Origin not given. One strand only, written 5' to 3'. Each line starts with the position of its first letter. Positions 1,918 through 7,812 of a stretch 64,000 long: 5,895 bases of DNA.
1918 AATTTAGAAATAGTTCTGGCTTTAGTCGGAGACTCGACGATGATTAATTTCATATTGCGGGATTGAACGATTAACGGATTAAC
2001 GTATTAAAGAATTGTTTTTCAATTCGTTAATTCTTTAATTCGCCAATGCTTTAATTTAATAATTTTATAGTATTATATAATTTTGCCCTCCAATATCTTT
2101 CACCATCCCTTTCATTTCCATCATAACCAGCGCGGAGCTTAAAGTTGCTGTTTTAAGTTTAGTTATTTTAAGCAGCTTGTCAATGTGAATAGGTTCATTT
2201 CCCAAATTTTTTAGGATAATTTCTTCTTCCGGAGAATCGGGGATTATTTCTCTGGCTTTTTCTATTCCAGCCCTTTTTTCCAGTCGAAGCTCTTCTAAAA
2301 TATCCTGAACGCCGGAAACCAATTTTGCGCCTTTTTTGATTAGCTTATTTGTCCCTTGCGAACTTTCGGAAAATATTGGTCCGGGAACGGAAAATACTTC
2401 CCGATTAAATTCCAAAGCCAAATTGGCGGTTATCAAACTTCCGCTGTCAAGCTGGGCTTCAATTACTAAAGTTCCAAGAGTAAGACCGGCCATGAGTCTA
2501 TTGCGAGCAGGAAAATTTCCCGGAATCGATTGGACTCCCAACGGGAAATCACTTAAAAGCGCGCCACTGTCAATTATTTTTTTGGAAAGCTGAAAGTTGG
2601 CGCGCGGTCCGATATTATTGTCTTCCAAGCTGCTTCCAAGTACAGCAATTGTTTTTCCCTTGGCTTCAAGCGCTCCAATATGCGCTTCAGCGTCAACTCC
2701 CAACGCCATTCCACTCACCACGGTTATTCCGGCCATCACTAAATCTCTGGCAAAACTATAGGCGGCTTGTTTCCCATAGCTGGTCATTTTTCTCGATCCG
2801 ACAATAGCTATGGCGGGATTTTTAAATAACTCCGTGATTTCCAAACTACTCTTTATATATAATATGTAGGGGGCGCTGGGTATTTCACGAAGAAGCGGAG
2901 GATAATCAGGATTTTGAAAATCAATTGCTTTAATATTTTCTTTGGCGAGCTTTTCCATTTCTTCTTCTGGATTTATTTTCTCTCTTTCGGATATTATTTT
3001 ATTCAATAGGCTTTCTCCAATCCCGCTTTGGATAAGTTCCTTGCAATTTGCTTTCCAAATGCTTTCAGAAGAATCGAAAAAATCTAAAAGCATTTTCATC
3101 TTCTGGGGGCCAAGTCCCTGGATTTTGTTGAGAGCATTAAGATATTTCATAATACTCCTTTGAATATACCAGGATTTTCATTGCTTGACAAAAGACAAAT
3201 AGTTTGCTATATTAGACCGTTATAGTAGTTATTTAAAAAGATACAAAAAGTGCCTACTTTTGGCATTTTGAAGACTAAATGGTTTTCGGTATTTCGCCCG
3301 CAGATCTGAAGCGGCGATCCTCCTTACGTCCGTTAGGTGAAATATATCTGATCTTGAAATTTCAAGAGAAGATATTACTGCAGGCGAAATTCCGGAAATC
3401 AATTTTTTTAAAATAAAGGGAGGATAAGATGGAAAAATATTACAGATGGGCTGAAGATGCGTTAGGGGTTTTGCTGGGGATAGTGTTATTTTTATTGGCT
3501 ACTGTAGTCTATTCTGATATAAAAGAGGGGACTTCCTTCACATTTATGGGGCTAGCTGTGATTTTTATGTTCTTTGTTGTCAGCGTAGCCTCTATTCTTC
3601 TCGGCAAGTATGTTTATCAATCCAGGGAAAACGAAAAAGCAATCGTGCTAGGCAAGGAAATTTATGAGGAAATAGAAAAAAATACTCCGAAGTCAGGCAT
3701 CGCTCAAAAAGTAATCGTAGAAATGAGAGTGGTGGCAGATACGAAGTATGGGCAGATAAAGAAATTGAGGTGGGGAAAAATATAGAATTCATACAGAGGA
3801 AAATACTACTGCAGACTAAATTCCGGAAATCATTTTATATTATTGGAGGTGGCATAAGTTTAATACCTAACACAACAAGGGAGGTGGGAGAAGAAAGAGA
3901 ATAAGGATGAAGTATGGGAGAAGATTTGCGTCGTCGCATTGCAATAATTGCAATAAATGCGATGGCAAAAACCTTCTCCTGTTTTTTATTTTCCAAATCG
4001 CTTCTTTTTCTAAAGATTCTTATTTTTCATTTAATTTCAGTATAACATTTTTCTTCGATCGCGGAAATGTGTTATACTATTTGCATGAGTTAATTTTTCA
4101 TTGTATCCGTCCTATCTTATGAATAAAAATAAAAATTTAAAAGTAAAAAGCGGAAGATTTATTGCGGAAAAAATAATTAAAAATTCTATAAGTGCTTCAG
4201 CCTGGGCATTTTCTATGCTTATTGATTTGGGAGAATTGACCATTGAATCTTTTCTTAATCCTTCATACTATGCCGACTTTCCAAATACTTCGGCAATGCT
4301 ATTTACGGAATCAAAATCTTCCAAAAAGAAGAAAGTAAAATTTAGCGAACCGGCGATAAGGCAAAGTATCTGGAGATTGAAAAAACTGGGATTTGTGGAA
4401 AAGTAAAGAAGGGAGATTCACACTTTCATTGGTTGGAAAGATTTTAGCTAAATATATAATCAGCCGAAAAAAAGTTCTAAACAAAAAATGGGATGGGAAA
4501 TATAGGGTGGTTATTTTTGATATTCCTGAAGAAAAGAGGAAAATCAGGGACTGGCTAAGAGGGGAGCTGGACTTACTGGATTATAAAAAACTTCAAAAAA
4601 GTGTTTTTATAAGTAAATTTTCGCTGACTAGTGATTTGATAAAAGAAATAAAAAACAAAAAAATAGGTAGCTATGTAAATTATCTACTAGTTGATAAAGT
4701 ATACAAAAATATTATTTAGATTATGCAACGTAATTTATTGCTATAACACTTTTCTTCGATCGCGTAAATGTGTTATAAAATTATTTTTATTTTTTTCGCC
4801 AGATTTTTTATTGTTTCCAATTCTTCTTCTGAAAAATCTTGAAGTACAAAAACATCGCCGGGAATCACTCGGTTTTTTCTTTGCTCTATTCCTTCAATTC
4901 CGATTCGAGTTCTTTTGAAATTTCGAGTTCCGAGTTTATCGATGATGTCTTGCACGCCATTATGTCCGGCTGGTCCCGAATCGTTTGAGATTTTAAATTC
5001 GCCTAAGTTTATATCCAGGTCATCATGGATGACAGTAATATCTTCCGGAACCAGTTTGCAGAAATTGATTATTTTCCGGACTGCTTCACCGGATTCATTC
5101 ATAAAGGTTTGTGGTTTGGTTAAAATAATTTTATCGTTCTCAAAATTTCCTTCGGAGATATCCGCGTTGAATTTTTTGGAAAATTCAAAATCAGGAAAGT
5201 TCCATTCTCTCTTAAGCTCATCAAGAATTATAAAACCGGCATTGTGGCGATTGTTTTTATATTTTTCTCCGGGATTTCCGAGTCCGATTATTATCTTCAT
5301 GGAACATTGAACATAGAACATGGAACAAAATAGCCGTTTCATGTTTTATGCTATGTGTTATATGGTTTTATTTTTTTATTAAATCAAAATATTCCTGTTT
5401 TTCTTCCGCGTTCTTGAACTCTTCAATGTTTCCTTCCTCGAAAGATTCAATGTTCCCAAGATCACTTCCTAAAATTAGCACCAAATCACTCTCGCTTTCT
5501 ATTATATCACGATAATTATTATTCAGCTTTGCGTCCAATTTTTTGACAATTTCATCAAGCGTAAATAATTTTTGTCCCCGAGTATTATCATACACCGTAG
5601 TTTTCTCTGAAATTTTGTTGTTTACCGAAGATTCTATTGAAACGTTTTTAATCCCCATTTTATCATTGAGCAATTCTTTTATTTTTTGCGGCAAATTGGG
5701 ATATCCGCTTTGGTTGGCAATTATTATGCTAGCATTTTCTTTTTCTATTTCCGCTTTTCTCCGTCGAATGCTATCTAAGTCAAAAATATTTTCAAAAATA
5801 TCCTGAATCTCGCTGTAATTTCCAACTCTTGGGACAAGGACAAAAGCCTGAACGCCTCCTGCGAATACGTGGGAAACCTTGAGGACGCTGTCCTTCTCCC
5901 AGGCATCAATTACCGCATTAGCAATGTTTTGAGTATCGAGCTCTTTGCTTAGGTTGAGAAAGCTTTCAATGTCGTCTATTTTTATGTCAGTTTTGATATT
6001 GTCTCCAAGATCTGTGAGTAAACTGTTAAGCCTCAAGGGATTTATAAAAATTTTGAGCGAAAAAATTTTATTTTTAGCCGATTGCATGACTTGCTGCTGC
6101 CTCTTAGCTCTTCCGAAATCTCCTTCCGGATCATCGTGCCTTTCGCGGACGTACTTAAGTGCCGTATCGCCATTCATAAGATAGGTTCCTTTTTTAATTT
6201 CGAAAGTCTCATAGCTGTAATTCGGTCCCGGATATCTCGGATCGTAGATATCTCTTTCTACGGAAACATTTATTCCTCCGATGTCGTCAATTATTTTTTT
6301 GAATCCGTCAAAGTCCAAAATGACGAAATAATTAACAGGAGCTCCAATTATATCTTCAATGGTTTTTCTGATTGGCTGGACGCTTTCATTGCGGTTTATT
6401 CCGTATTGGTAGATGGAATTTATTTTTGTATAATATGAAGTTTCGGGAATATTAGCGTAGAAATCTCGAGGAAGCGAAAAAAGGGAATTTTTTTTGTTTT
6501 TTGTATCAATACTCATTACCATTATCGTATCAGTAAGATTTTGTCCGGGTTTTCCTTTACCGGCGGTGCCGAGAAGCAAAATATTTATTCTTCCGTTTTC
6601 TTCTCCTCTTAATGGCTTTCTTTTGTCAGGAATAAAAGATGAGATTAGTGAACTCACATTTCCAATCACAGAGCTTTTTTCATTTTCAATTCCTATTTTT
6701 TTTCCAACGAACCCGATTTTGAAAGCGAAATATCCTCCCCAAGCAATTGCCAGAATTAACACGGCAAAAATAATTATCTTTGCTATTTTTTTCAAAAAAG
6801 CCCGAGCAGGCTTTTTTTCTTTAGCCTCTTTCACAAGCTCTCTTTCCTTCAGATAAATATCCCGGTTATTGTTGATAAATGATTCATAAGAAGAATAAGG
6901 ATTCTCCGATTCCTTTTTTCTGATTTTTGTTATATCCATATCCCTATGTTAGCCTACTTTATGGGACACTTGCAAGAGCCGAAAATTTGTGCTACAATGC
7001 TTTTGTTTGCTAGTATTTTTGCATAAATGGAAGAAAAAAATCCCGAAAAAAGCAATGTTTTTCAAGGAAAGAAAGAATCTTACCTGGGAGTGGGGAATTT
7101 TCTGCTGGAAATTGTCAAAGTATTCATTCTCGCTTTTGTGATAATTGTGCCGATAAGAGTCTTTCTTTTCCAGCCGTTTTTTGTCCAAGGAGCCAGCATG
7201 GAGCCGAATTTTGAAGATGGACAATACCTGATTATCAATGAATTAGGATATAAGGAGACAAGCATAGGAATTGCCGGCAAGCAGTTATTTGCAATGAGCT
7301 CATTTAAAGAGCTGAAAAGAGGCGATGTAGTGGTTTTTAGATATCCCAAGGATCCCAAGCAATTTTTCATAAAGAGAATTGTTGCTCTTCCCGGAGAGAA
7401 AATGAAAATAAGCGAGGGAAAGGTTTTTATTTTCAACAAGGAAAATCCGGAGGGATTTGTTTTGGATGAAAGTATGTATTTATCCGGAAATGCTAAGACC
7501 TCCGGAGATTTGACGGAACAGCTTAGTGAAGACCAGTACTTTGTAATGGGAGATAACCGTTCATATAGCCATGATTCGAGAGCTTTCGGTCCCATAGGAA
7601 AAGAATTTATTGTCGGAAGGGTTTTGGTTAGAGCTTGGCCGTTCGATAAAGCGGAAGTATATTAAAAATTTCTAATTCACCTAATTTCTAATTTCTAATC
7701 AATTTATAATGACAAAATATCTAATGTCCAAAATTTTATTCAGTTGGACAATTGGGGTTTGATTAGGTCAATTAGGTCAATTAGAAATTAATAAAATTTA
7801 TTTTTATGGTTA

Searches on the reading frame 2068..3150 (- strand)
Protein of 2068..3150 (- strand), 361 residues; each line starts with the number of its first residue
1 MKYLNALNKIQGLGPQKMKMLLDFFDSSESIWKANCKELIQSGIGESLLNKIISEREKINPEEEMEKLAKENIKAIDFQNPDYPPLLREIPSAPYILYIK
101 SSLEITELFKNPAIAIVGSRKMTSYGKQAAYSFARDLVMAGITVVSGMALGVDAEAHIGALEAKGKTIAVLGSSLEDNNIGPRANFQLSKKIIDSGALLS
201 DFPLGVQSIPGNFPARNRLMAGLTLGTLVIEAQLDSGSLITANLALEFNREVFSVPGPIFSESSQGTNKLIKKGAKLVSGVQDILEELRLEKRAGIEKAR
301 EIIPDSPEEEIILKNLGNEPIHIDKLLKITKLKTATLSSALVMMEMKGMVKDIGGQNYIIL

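Call 86: search_protein_families(library=pfam, proteins=[window:2068-3150:-], max_evalue=0.001)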
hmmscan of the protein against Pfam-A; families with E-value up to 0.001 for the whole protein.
window:2068-3150:- (361 aa): 3 families
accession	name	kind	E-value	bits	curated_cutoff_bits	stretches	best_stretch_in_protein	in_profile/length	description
PF02481.21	DNA_processg_A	-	7.9e-70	234.8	29.6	1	68-278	2-210/212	DNA recombination-mediator protein A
PF17782.7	DprA_WH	-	1.6e-12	47.7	22.9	1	298-355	3-60/61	DprA winged helix domain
PF14520.12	HHH_5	-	0.00047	21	27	0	6-56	3-55/57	Helix-hairpin-helix domain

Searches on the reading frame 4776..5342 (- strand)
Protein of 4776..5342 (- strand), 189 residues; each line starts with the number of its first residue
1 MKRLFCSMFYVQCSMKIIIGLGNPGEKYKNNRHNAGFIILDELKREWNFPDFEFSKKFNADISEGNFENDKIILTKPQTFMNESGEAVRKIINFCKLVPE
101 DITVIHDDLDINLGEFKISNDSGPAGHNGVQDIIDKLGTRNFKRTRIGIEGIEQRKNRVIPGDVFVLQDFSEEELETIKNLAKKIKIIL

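Call 86: search_protein_families(library=pfam, proteins=[window:4776-5342:-], max_evalue=0.001)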
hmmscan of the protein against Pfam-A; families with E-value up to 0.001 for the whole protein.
window:4776-5342:- (189 aa): 1 family
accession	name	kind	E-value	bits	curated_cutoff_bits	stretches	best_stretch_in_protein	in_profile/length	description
PF01195.25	Pept_tRNA_hydro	-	8.8e-55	185.8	27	1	17-185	1-163/183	Peptidyl-tRNA hydrolase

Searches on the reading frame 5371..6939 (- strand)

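Call 86: search_protein_families(library=pfam, proteins=[window:5371-6939:-], max_evalue=0.001)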
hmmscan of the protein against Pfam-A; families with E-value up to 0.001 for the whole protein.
window:5371-6939:- (523 aa): 1 family
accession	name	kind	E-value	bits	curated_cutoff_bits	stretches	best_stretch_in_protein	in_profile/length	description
PF03816.19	LytR_cpsA_psr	-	2.1e-42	145.3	24.6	1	136-292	2-148/150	LytR_cpsA_psr family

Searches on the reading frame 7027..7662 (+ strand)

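Call 86: search_protein_families(library=pfam, proteins=[window:7027-7662:+], max_evalue=0.001)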
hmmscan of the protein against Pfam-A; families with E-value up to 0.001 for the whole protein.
window:7027-7662:+ (212 aa): 2 families
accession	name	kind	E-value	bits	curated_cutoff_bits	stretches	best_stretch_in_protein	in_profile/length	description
PF10502.14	Peptidase_S26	-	7.9e-43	146.8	22.9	1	27-204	2-168/168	Signal peptidase, peptidase S26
PF00717.28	Peptidase_S24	-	0.00025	21.2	23.3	0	52-123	39-86/116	Peptidase S24-like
